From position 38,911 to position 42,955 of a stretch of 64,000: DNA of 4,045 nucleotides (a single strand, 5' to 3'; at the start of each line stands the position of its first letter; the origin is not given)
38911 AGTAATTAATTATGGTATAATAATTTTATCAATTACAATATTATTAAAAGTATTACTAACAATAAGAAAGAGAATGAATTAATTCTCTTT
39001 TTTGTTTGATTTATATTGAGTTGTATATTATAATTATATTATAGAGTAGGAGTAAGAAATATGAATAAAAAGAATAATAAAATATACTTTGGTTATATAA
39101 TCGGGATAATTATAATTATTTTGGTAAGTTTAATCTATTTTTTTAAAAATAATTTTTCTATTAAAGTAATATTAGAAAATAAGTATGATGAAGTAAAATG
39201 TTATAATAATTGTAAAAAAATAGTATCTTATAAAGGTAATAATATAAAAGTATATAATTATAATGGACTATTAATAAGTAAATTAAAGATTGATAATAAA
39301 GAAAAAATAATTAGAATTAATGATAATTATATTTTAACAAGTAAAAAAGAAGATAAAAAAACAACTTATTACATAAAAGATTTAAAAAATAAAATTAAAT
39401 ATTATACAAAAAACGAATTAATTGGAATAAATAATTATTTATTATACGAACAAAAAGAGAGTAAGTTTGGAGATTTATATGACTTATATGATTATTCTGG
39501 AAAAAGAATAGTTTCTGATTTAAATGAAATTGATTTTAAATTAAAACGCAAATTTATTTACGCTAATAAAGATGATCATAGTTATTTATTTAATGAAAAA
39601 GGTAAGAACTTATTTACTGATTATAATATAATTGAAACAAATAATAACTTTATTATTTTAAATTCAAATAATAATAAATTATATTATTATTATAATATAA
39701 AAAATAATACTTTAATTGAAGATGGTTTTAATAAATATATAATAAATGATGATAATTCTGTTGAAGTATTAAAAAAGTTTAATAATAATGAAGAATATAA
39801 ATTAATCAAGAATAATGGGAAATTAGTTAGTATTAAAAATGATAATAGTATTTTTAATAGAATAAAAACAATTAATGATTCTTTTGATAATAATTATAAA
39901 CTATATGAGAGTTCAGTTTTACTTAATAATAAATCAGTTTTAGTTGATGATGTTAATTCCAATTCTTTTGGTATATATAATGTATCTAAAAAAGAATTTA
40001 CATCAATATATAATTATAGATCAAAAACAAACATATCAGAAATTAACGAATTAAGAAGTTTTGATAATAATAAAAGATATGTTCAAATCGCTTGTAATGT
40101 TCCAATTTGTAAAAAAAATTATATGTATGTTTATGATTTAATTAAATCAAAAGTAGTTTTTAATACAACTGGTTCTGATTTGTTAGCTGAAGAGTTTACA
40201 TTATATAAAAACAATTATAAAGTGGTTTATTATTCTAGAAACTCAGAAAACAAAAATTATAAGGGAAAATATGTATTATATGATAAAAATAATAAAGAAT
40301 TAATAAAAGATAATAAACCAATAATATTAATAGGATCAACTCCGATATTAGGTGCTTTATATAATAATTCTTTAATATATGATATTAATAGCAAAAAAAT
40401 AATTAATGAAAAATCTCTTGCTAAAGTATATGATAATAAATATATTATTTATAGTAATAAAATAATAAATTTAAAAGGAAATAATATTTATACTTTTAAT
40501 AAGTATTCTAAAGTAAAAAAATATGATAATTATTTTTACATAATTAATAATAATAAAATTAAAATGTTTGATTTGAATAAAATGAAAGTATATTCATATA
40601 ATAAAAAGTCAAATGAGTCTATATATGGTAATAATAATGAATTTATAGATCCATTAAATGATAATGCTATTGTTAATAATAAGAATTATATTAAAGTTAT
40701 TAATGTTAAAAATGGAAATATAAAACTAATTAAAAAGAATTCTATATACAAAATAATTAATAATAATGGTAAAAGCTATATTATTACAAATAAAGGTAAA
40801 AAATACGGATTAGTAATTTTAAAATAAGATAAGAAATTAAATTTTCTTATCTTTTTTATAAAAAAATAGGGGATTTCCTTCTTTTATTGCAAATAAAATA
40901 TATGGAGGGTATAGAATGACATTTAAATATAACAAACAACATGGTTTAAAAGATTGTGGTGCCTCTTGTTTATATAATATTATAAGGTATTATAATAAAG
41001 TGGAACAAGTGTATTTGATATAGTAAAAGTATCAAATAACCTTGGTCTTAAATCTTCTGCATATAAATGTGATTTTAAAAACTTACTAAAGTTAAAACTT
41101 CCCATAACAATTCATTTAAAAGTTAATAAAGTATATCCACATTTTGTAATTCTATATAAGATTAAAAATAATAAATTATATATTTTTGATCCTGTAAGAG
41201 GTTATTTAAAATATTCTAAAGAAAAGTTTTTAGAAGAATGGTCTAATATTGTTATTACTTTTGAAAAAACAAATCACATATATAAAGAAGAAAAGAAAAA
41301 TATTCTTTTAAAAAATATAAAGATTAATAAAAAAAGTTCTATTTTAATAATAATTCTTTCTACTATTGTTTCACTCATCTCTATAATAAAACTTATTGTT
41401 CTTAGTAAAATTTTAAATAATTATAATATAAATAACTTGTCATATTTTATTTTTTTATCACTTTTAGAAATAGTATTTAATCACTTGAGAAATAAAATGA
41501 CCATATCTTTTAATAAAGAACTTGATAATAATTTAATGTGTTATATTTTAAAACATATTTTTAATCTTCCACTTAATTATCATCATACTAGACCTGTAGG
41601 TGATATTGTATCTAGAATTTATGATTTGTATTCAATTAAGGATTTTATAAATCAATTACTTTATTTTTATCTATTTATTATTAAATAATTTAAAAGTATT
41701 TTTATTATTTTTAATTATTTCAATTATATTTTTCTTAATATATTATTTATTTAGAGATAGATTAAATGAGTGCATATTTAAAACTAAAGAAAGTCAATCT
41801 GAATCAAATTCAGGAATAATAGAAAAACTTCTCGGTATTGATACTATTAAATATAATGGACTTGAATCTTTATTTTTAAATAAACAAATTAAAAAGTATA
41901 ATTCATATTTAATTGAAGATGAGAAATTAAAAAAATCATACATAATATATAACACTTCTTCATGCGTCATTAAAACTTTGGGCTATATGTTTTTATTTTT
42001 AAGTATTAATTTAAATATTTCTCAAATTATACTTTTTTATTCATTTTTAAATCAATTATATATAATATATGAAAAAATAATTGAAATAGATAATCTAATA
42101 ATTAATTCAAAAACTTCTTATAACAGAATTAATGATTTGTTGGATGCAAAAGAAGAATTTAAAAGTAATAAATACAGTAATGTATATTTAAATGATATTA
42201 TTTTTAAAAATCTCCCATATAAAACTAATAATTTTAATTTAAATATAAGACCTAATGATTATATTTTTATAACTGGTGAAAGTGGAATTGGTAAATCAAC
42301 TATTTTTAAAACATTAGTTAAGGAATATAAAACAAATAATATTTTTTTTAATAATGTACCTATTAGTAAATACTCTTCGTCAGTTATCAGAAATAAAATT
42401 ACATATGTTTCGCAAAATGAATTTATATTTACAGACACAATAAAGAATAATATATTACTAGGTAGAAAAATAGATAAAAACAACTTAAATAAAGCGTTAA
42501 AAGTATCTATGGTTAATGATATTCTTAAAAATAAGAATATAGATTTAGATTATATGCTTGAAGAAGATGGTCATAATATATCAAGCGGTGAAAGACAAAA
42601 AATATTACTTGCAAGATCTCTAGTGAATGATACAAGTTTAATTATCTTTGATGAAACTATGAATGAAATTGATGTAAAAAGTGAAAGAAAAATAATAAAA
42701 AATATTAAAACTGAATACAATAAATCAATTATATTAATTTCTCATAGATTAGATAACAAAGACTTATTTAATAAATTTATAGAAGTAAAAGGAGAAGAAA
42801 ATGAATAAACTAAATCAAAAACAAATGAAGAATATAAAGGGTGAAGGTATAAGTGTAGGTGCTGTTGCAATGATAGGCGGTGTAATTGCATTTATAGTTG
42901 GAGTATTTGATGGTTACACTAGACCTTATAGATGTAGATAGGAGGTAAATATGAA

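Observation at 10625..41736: Diverged tandem duplication of a ~15-kb module: giant surface protein plus membrane-anchored partner plus exporter 5' end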

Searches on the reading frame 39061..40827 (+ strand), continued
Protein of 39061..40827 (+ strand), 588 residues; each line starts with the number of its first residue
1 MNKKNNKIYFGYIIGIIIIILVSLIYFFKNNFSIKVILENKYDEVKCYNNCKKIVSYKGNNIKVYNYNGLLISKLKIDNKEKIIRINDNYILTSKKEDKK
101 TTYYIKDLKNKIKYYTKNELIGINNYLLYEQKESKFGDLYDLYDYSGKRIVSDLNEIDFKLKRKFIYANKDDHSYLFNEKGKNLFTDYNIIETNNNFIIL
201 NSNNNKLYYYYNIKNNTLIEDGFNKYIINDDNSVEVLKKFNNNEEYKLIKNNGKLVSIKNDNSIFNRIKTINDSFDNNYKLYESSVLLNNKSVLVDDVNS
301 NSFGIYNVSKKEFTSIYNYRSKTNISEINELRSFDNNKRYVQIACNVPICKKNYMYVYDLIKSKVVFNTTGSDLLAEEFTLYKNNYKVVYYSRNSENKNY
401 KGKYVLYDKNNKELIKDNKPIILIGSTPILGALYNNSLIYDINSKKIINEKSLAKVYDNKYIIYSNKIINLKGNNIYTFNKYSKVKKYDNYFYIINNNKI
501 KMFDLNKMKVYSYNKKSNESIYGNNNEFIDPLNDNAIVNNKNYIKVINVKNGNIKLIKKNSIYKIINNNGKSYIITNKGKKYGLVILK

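Call 76: search_protein_families(library=pfam, proteins=[L017:4859-5764:+, L017:5780-6523:+, L017:6523-8322:+, L017:8325-9188:+, L017:9154-9771:+, L019:11802-12287:+, L019:12394-12906:+, L018:3229-4251:+, L022:11865-13445:+, L016:8579-9844:+], max_evalue=0.001)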
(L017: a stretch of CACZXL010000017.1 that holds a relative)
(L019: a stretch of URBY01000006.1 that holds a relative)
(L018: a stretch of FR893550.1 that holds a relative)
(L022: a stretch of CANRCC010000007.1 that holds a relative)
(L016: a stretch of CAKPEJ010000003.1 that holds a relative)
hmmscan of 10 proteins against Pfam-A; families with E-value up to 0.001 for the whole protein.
L017:4859-5764:+ (302 aa): 2 families
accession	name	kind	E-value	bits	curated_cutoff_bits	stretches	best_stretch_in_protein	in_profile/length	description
PF04055.27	Radical_SAM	-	3.2e-19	70.1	29.5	1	61-220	2-157/166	Radical SAM superfamily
PF19238.5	Radical_SAM_2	-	0.00035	20.7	26.7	1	165-231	80-142/151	Radical SAM-like domain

L017:5780-6523:+ (248 aa): 2 families
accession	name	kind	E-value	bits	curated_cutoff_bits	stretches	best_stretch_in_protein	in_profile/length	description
PF13672.11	PP2C_2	-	2.4e-17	63.6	24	1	12-203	8-182/209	Protein phosphatase 2C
PF00481.26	PP2C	-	3.5e-10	40.4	20.3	1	10-140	9-142/255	Protein phosphatase 2C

L017:6523-8322:+ (600 aa): 7 families
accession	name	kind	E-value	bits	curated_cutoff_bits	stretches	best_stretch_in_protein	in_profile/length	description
PF00069.31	Pkinase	-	3.5e-59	200.8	31.7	1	12-259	1-253/263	Protein kinase domain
PF07714.23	PK_Tyr_Ser-Thr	-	5.8e-43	147.5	23.1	1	14-258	3-249/258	Protein tyrosine and serine/threonine kinase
PF03793.24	PASTA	-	2e-34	117.8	23.2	3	367-428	2-62/64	PASTA domain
PF01636.29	APH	-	9.2e-05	22.8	23.2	0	111-158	149-198/239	Phosphotransferase enzyme family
PF14531.12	Kinase-like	-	0.00012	21.9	25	1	100-216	135-256/289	Kinase-like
PF03109.22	ABC1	-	0.00027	20.6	22.9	0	83-163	141-220/244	ABC1 atypical kinase-like domain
PF19658.4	DUF6161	-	0.00041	20.3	27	1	251-357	17-117/216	Family of unknown function (DUF6161)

L017:8325-9188:+ (288 aa): 4 families
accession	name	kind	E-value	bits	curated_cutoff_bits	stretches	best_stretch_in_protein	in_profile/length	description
PF03193.22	RsgA_GTPase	-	1.9e-49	168.3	30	1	56-214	1-173/174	RsgA GTPase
PF16745.11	RsgA_N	-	6.8e-13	48.6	27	1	2-50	1-48/54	RsgA N-terminal domain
PF01926.29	MMR_HSR1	-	5.5e-08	33.4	21.9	1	151-255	2-100/113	50S ribosome-binding GTPase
PF01176.25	eIF-1a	-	2.3e-05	24.4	30.2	1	1-47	3-50/64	Translation initiation factor 1A / IF-1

L017:9154-9771:+ (206 aa): 1 family
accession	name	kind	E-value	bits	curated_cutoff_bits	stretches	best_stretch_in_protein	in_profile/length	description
PF00834.25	Ribul_P_3_epim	-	4.9e-47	160.3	21.1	1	3-189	2-197/198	Ribulose-phosphate 3 epimerase family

L019:11802-12287:+ (162 aa): 0 families

L019:12394-12906:+ (171 aa): 2 families
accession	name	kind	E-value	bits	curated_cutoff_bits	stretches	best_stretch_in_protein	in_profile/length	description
PF06695.16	Sm_multidrug_ex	-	1e-44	152.4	30.7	1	37-157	1-121/121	Putative small multi-drug export protein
PF09335.16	VTT_dom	-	0.0006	20.7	33.9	0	44-159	8-118/123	VTT domain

L018:3229-4251:+ (341 aa): 2 families
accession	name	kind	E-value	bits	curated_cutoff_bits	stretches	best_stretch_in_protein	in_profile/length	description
PF18573.7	BclA_C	-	7.5e-09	36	38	1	217-340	9-127/128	BclA C-terminal domain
PF01391.23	Collagen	-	0.00043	20.4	27.2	0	35-53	28-46/60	Collagen triple helix repeat (20 copies)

L022:11865-13445:+ (527 aa): 4 families
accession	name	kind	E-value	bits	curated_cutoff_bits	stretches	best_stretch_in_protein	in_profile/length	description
PF00005.33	ABC_tran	-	2.3e-39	135.6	25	2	18-184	2-137/137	ABC transporter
PF12848.13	ABC_tran_Xtn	-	9.6e-21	74.1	25.9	1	223-309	1-85/85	ABC transporter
PF13304.12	AAA_21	-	1.8e-09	38.5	27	1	30-63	2-41/304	AAA domain, putative AbiEii toxin, Type IV TA system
PF02463.25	SMC_N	-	1.2e-05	25.3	40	0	177-504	135-208/220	RecF/RecN/SMC N terminal domain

L016:8579-9844:+ (422 aa): 5 families
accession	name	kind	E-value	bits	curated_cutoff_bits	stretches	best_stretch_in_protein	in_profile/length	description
PF01018.28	GTP1_OBG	-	1e-59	201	27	1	3-157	1-155/155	GTP1/OBG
PF01926.29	MMR_HSR1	-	8.1e-24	84.4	21.9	1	160-283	1-113/113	50S ribosome-binding GTPase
PF09269.16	DUF1967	-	2e-23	82.6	27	1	354-420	1-70/70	Domain of unknown function (DUF1967)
PF02421.24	FeoB_N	-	4.6e-10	39.7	27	1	161-320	3-154/156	Ferrous iron transport protein B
PF00071.28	Ras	-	0.00028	21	21.6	0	257-324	89-158/162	Ras family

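Call 88: find_related_loci(query=A1, collection=metagenome_contigs, flank=10000)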
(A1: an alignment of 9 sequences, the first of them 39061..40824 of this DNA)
Query A1 (588 aa) in metagenome_contigs; peptide patterns used: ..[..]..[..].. (x = any residue, [..] = any of these).
192 stretches matched a pattern; 38 encode a relative of the query (tblastn E <= 1e-3); 38 distinct loci.
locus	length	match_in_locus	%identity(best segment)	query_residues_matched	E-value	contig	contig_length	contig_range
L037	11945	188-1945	32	26-588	1e-50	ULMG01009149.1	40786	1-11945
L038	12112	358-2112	33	30-588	8e-49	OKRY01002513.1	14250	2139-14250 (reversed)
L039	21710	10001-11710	32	34-586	2e-48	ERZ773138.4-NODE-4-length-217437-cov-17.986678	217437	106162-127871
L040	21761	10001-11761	32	25-588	1e-47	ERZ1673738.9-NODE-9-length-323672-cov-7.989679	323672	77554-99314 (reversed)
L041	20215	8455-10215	32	25-588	2e-47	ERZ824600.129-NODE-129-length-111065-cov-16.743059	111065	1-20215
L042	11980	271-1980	32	34-586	5e-47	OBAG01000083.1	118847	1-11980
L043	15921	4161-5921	31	25-588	5e-47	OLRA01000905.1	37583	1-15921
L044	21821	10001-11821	30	6-588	2e-46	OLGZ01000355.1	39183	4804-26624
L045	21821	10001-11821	30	6-588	2e-46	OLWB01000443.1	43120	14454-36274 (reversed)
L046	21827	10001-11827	30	6-588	1e-45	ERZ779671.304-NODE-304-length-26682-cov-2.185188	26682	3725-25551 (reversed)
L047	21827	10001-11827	30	6-588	1e-45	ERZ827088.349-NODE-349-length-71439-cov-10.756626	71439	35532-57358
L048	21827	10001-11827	30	6-588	2e-45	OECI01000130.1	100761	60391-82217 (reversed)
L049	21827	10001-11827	30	6-588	1e-45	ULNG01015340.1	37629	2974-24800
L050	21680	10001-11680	31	34-565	3e-45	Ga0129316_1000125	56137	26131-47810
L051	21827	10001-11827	30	6-588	3e-45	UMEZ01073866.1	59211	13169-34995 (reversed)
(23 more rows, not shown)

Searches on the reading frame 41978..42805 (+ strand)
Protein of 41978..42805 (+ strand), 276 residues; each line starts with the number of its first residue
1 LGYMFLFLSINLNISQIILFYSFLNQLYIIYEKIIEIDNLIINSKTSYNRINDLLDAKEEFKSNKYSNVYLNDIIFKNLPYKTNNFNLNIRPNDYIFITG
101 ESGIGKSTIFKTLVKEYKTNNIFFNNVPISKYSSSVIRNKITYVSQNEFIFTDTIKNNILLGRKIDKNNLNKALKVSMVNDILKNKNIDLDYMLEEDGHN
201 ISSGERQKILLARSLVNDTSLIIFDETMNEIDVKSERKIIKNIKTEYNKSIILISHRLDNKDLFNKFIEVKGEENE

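Call 11: search_protein_families(library=pfam, proteins=[window:41978-42805:+], max_evalue=0.001)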
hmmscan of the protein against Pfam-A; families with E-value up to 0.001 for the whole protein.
window:41978-42805:+ (276 aa): 5 families
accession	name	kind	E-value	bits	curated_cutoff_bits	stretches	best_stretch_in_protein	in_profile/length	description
PF00005.33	ABC_tran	-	1.2e-21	78.1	25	1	84-229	2-137/137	ABC transporter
PF20720.3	nSTAND3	-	6.5e-05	23.1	27.2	1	93-174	17-92/155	Novel STAND NTPase 3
PF13401.12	AAA_22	-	0.00014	22.6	27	1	95-137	7-37/130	AAA domain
PF12775.13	AAA_7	-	0.00038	20.5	25.8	0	87-135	27-75/181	P-loop containing dynein motor region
PF13191.12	AAA_16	-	0.00062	20.7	32.6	1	94-127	25-58/167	AAA ATPase domain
